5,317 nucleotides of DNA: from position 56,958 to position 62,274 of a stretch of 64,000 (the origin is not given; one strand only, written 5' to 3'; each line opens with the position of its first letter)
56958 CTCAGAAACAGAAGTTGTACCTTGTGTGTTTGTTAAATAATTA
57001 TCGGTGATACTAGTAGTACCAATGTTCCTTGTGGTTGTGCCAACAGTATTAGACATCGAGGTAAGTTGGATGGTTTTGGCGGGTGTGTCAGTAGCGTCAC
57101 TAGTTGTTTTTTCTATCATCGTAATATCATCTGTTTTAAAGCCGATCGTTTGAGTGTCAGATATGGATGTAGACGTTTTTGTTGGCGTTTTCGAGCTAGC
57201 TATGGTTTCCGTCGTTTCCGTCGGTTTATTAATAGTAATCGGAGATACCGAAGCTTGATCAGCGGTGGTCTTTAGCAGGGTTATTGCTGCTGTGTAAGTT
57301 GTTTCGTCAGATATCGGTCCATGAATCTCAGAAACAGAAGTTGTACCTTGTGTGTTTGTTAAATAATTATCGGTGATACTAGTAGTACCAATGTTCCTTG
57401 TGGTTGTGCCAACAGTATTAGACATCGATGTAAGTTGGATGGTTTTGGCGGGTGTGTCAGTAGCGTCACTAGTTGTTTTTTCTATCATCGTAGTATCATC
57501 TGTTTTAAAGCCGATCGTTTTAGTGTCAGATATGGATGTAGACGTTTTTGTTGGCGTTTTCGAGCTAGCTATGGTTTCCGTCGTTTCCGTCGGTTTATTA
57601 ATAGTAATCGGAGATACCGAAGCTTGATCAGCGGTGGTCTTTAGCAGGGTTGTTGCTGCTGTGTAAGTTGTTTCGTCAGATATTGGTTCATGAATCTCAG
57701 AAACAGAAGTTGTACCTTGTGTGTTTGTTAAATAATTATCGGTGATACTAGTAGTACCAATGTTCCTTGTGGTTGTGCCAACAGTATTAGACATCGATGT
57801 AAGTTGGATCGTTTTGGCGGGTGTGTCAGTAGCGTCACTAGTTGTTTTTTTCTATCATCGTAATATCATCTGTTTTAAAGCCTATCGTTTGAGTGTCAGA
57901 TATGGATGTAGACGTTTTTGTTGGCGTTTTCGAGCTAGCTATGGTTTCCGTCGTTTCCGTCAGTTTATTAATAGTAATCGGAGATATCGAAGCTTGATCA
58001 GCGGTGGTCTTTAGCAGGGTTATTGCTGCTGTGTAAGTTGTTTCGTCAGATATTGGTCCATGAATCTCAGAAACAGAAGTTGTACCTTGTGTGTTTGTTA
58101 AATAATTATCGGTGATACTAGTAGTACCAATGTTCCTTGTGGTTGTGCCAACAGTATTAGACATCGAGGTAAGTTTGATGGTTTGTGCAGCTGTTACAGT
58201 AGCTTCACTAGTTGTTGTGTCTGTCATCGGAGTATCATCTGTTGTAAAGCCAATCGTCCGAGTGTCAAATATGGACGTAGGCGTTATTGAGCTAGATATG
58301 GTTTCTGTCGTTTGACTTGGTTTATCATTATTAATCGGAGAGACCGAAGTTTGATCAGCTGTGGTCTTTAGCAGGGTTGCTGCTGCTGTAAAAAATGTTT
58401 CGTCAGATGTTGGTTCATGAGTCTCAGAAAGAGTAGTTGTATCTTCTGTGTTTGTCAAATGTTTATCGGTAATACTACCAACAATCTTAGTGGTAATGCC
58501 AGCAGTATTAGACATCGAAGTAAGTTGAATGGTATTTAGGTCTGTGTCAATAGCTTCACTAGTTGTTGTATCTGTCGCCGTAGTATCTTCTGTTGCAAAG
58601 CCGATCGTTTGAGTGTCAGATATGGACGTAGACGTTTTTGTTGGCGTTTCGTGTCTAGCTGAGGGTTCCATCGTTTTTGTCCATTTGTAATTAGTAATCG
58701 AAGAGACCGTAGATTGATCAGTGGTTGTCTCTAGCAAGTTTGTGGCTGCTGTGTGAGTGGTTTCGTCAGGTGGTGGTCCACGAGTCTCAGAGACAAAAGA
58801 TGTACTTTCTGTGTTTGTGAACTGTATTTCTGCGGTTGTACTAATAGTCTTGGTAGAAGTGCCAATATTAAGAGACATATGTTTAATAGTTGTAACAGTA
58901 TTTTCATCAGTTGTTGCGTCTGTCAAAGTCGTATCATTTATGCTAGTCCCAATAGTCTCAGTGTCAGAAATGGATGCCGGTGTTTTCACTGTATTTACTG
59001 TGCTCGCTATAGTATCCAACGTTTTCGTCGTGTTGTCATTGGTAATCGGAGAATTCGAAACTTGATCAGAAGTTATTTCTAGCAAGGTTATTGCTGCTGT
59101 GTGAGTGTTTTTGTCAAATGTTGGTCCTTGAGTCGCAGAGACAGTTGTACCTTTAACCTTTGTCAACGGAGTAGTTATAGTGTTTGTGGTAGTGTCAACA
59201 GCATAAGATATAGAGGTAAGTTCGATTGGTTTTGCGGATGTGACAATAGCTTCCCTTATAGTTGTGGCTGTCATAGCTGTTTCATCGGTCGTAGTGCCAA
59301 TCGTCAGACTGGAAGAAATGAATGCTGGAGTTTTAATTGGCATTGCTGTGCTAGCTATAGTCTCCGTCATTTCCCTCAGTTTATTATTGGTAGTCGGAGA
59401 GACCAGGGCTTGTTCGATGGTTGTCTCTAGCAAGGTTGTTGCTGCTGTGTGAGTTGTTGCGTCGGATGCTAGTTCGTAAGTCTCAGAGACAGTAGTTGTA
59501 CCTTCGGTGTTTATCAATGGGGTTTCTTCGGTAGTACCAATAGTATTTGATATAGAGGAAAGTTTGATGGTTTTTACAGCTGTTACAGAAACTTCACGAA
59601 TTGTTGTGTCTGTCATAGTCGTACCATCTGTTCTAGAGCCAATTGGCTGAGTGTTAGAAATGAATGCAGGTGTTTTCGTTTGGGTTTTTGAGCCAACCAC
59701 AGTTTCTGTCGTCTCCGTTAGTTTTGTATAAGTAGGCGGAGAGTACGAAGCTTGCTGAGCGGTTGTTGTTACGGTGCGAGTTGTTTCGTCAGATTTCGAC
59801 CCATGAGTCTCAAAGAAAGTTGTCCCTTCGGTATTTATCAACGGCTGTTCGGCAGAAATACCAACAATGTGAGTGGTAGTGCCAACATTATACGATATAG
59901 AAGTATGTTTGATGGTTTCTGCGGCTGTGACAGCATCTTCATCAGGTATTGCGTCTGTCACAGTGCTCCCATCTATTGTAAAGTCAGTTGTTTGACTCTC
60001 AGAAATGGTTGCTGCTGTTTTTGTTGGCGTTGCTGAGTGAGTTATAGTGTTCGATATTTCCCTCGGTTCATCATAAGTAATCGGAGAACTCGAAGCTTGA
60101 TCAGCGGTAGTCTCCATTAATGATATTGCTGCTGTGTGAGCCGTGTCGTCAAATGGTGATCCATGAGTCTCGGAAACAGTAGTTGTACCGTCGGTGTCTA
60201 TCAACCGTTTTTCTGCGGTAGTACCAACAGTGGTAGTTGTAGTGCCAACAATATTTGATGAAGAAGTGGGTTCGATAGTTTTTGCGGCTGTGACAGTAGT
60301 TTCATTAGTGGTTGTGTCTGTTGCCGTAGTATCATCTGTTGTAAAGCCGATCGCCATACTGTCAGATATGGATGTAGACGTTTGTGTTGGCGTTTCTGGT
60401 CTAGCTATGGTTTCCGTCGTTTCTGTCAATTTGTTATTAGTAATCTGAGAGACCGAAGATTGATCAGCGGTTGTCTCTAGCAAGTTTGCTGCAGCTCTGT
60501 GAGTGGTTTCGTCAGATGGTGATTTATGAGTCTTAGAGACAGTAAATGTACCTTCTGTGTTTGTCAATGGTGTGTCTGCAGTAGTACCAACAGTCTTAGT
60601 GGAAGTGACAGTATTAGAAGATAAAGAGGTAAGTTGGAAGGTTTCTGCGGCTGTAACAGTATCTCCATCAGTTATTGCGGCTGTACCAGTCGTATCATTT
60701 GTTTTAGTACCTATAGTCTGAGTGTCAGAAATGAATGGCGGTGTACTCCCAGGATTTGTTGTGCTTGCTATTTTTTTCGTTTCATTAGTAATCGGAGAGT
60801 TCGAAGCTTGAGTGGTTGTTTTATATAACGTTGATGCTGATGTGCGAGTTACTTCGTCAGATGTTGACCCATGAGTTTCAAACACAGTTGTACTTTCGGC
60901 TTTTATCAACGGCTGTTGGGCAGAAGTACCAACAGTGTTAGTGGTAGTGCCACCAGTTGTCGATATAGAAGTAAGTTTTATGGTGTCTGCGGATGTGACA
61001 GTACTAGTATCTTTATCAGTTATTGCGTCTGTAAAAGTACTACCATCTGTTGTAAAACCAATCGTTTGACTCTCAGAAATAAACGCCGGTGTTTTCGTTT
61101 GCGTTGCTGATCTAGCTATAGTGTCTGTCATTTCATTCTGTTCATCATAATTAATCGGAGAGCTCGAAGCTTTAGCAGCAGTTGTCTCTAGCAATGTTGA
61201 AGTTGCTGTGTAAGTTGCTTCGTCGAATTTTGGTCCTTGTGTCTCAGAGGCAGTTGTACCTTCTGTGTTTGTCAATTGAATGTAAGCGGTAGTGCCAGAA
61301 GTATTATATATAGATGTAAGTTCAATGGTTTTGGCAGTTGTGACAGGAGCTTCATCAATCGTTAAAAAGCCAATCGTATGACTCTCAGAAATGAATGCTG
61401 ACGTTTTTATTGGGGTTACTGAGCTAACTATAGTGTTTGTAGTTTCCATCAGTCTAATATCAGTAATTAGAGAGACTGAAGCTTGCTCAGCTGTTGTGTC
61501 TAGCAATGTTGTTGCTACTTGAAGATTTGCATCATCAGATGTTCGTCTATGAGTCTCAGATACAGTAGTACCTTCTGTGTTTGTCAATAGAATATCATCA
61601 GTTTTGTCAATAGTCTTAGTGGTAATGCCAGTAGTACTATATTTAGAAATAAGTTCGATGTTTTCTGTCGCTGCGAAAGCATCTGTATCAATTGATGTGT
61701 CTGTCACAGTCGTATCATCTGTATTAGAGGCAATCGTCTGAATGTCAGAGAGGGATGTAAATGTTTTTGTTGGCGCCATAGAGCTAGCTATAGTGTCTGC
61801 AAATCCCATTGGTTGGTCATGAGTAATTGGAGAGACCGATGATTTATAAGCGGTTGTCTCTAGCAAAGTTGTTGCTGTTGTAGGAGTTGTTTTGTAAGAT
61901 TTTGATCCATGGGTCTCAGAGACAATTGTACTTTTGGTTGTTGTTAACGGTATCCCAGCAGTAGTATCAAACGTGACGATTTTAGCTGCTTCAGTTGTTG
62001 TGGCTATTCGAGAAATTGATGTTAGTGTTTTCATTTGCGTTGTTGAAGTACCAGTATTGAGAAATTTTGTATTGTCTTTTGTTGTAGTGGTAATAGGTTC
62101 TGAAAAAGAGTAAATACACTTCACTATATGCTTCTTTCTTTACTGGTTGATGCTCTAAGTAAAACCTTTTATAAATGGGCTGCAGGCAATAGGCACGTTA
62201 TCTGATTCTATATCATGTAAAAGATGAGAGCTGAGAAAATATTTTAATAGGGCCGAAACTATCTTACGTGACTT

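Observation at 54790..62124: Mucin-like 123-aa-repeat gene interrupted only by 1-bp indels in T/A homopolymers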

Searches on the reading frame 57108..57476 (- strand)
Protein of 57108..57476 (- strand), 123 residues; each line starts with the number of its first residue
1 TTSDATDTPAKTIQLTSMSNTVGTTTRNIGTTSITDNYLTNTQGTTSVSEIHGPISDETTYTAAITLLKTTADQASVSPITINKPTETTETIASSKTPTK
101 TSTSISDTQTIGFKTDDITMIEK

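Call 48: predict_structure(alignment_id=A1)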
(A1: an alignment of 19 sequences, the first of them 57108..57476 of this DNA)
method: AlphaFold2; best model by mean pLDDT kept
length: 123 residues; sequences in the alignment: 19
mean_pLDDT: 48.3   pTM: 0.21
mean pLDDT of the five models: 48.3, 36.2, 35.1, 31.8, 31.7
residues with pLDDT >= 90: 0; 70-90: 0; 50-70: 50; < 50: 73
segments of 3 or more residues with pLDDT < 50: 1-4, 57-64, 73-84, 86-123
pLDDT, mean of each block of 10 residues (from residue 1): 50 52 61 54 56 51 48 46 40 43 40 43 38
secondary structure, 60 per line:
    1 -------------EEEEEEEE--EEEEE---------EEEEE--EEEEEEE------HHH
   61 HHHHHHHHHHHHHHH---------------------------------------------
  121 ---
elements in order: E14-21 E24-28 E38-42 E45-51 H58-75

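Call 50: search_protein_representatives(alignment_id=A1)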
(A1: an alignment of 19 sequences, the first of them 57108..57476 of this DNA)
Query: 19 sequences, 120 profile positions. Proteins with E-value up to 0.001 (for the whole library): 5; up to 1e-10: 4; up to 1e-30: 4. The best 5 are listed.
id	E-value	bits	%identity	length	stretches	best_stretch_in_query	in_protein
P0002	0.0e+00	2233.7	-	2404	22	2-120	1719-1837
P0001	0.0e+00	1718.0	-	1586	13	1-120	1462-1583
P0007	2.1e-40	153.7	-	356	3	6-119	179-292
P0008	5.9e-40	152.2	-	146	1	1-119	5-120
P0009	3.3e-08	49.8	-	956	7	95-116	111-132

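Call 52: list_cluster_members(proteins=[P0007, P0008, P0009])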
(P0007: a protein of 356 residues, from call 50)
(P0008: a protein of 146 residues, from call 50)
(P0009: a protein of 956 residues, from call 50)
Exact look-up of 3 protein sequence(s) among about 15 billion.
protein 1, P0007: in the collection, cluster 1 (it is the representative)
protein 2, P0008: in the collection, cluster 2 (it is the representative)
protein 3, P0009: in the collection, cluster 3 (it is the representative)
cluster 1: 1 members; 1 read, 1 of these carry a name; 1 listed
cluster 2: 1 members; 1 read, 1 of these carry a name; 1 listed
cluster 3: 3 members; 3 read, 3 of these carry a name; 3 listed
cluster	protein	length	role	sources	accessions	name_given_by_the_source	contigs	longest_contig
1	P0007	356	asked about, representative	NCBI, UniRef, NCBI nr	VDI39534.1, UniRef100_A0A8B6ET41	Hypothetical predicted protein [Mytilus galloprovincialis] | Apple domain-containing protein n=1 Tax=Mytilus galloprovincialis TaxID=29158 ...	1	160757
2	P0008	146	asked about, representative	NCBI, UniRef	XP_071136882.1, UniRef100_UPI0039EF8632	salivary glue protein Sgs-3-like [Mytilus edulis] | salivary glue protein Sgs-3-like n=1 Tax=Mytilus edulis TaxID=6550 RepID=UPI0039EF8632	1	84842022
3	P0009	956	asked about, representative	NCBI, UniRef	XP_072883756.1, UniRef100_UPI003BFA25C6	scavenger receptor cysteine-rich domain-containing protein DMBT1-like [Hemitrygon akajei] | scavenger receptor cysteine-rich domain-containing protein DMBT1-like n=1 Tax=Hemitrygon ...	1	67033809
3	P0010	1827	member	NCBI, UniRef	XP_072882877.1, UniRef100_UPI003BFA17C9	scavenger receptor cysteine-rich domain-containing protein DMBT1-like [Hemitrygon akajei] | scavenger receptor cysteine-rich domain-containing protein DMBT1-like n=1 Tax=Hemitrygon ...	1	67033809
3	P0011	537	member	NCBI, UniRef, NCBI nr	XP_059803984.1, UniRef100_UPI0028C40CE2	deleted in malignant brain tumors 1 protein-like [Hypanus sabinus] | deleted in malignant brain tumors 1 protein-like n=1 Tax=Hypanus sabinus TaxID=79690 ...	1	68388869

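Call 58: find_encoding_contigs(protein=P0007, flank=10000, max_places=3)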
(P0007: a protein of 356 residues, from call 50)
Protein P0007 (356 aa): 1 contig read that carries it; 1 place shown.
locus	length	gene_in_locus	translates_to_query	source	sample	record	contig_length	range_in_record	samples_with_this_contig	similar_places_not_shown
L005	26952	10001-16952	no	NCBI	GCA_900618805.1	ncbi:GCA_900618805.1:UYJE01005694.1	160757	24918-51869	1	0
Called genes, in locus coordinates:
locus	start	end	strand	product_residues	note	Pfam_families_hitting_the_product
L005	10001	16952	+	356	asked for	PF00024:PAN_1 (weak)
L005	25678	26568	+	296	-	PF02023:SCAN (weak)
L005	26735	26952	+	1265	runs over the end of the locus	PF18139:LSDAT_euk, PF18171:LSDAT_prok (weak), PF25508:TRPM2, PF23317:YVC1_C (weak)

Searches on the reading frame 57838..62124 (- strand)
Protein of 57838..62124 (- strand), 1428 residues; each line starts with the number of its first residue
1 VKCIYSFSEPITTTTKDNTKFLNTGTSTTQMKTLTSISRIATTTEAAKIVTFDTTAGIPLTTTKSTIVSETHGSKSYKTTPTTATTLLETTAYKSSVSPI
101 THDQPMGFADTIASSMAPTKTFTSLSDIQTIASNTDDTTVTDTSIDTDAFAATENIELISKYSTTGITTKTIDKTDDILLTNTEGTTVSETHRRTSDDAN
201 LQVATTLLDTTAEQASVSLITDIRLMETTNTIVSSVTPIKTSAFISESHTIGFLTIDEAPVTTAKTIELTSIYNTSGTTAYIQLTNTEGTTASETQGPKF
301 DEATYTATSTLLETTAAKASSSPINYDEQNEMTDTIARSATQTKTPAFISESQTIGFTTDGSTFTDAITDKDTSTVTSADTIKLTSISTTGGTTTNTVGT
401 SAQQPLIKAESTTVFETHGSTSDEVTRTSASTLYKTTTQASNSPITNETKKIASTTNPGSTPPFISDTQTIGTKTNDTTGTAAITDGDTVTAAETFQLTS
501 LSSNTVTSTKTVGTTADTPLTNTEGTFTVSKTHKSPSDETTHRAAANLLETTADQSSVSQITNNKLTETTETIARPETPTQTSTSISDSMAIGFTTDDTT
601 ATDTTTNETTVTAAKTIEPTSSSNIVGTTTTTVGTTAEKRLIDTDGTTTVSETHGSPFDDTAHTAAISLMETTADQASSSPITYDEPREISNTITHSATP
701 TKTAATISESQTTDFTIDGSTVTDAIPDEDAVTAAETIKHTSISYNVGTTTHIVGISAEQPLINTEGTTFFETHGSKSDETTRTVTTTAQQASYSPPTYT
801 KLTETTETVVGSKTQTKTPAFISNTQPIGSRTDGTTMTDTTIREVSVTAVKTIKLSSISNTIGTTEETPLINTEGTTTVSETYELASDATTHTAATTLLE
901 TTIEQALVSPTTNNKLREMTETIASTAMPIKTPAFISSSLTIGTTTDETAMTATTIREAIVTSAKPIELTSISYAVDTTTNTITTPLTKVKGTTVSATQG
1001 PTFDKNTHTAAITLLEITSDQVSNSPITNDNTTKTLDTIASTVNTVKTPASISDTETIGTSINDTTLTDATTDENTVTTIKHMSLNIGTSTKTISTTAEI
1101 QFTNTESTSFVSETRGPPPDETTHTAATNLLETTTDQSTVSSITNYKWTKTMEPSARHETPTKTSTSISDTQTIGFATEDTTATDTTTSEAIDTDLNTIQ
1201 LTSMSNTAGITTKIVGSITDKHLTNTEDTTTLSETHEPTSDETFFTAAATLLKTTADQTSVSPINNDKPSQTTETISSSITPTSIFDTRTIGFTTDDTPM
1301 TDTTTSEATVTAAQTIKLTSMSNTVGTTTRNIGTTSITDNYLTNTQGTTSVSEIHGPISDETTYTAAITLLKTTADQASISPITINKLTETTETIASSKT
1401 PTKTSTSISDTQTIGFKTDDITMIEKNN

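Call 13: search_protein_families(library=pfam, proteins=[window:57838-62124:-], max_evalue=0.01)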
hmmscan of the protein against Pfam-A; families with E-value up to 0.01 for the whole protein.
window:57838-62124:- (1428 aa): 0 families

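Call 15: find_homologous_proteins(query=window:57838-62124:-, max_evalue=0.00001)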
Query window:57838-62124:- (1428 aa): 2 proteins with E <= 0.00001 among 8000 candidates.
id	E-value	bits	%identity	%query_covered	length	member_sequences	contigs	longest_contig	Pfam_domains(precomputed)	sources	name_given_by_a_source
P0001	0.0e+0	2784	97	100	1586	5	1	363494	-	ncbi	ncbi:Hypothetical predicted protein, partial [Mytilus galloprovincialis]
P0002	0.0e+0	2191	61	72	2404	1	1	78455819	-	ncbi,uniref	ncbi:mucin-3A-like [Mytilus trossulus]|uniref:mucin-3A-like n=1 Tax=Mytilus trossulus TaxID=6551 Rep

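Call 18: find_encoding_contigs(protein=P0001, flank=10000, max_places=6)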
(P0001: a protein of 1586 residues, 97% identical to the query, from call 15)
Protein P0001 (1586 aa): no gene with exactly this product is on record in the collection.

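Call 19: find_encoding_contigs(protein=P0002, flank=10000, max_places=6)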
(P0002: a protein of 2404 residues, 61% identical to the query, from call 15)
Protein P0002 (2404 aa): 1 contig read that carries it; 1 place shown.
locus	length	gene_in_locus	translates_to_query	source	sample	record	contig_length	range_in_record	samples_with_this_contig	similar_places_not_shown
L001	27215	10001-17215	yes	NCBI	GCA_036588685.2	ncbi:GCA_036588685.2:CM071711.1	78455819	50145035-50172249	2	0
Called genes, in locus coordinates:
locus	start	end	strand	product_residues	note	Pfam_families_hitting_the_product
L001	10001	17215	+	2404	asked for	-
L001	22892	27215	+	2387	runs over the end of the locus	PF00533:BRCT, PF12738:PTCB-BRCT, PF16589:BRCT_2, PF00644:PARP, PF08487:VIT, PF13757:VIT_2, PF00092:VWA, PF13768:VWA_3, +2 more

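Call 26: find_encoding_contigs(protein=P0004, flank=10000, max_places=4)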
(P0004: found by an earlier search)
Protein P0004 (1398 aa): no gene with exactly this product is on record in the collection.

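Call 27: find_encoding_contigs(protein=P0006, flank=10000, max_places=4)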
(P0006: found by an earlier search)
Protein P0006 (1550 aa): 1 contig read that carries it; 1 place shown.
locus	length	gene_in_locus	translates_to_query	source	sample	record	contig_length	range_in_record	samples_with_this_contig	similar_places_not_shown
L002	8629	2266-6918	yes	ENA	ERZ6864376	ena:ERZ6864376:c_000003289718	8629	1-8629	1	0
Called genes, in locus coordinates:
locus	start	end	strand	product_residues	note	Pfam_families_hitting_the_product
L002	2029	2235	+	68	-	-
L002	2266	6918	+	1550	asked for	-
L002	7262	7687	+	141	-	-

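Call 28: find_encoding_contigs(protein=P0005, flank=10000, max_places=4)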
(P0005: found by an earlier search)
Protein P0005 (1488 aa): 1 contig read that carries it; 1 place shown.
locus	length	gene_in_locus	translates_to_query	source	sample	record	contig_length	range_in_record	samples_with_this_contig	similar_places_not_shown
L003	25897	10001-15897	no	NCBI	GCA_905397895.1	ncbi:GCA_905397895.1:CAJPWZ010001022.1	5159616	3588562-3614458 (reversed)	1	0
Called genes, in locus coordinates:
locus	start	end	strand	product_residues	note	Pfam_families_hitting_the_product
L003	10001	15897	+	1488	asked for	-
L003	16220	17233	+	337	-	-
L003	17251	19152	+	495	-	-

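Call 29: find_encoding_contigs(protein=P0003, flank=10000, max_places=4)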
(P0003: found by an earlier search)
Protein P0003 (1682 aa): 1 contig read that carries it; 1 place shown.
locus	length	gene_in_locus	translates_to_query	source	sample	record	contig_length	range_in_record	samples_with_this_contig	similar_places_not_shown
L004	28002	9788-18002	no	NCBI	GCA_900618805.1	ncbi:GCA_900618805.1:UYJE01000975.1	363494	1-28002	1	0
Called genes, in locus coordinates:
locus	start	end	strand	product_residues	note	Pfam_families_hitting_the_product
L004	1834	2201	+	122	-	-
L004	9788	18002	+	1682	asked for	-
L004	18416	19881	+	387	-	-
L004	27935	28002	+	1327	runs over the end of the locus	PF00533:BRCT, PF12738:PTCB-BRCT, PF16589:BRCT_2, PF00644:PARP, PF13757:VIT_2, PF08487:VIT, PF00092:VWA, PF13768:VWA_3, +1 more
